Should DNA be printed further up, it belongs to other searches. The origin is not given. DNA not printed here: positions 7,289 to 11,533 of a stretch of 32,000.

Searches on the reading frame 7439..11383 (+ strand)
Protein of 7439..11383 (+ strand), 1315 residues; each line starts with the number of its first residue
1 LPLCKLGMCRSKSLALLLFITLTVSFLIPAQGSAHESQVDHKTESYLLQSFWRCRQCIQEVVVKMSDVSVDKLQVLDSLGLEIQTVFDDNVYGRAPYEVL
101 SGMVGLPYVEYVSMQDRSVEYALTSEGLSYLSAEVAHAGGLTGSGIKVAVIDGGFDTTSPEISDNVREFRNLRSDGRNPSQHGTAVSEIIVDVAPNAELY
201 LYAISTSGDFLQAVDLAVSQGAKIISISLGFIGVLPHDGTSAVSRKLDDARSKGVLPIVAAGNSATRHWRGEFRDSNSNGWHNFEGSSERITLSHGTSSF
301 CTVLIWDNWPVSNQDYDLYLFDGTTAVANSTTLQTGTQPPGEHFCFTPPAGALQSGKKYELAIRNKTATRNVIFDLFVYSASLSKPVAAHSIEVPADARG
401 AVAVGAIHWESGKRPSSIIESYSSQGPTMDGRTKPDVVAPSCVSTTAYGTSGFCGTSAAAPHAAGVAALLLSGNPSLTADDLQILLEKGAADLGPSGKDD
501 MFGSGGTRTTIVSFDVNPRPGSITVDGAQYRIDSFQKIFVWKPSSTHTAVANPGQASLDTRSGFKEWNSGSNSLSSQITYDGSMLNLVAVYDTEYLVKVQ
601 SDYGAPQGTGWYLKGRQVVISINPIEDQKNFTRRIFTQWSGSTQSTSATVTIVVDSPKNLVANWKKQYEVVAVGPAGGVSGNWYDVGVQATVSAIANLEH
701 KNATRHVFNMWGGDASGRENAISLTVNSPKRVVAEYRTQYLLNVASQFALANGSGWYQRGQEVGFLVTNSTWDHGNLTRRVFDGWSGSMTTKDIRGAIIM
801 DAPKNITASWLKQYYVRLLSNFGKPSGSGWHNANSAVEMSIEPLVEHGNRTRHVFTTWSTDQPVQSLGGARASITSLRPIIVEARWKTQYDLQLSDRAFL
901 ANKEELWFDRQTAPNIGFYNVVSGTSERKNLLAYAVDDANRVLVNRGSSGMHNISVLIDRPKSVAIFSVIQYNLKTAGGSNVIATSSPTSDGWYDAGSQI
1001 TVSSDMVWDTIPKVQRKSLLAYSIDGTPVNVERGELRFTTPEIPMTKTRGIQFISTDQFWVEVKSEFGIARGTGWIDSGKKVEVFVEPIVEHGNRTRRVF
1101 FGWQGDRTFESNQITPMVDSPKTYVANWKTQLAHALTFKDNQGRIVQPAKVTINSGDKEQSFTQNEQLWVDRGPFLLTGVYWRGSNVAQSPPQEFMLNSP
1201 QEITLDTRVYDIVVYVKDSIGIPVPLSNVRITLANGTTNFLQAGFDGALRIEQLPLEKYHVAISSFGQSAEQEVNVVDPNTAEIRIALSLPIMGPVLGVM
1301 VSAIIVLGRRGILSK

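Call 6: search_protein_families(library=pfam, proteins=[window:7439-11383:+], max_evalue=0.01)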
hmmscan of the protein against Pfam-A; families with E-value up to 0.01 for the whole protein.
window:7439-11383:+ (1315 aa): 3 families
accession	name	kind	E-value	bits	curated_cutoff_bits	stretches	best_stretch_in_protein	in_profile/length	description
PF00082.27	Peptidase_S8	-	6.3e-33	114.7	21.8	2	376-505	146-288/288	Subtilase family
PF13620.12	CarboxypepD_reg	-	8.7e-06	26.4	32.3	1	1212-1288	2-81/82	Carboxypeptidase regulatory-like domain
PF18998.6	Flg_new_2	-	0.0017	18.7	23.6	0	636-666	37-71/73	Divergent InlB B-repeat domain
